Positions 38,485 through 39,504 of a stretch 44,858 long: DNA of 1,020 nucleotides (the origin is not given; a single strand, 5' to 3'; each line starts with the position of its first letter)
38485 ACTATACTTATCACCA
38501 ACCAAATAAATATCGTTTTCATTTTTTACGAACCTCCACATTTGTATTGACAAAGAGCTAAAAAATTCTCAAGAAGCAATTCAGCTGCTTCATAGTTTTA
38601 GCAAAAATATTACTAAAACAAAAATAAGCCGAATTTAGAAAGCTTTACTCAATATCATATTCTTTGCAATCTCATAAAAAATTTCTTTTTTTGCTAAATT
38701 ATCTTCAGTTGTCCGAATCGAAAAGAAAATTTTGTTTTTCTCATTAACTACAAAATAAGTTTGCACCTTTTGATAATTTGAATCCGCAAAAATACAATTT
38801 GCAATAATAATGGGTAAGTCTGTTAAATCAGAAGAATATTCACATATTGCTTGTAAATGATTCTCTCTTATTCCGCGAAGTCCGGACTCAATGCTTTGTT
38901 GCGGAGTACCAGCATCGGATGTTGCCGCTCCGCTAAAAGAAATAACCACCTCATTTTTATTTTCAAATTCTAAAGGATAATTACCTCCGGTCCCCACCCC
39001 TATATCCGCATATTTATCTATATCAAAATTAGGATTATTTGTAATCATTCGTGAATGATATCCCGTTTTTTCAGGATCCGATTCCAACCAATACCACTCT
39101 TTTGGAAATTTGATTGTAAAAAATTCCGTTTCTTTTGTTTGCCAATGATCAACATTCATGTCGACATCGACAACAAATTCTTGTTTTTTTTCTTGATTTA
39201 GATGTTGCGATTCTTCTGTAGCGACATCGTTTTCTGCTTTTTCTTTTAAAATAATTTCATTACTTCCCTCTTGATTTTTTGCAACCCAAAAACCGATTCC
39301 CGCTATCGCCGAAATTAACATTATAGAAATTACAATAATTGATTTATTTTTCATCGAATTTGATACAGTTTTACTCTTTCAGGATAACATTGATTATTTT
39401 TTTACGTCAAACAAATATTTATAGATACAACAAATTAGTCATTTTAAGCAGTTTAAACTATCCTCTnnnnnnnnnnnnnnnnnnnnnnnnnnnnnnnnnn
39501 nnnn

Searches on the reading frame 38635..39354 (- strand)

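Call 3: search_protein_families(library=pfam, proteins=[window:38635-39354:-], max_evalue=0.01)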
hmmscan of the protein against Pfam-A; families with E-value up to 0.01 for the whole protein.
window:38635-39354:- (239 aa): 0 families

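Call 6: search_protein_families(library=ncbifam, proteins=[window:38635-39354:-], max_evalue=0.01)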
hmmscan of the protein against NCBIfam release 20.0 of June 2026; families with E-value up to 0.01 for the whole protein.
window:38635-39354:- (239 aa): 0 families

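Call 7: search_protein_families(library=padloc, proteins=[window:38635-39354:-], max_evalue=0.01)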
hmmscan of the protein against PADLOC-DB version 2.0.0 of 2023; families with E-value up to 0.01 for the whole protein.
window:38635-39354:- (239 aa): 1 family
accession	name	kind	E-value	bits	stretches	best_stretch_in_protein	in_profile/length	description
PDLC04275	PDC-M02A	-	0.0051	14.8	1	57-101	94-138/172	-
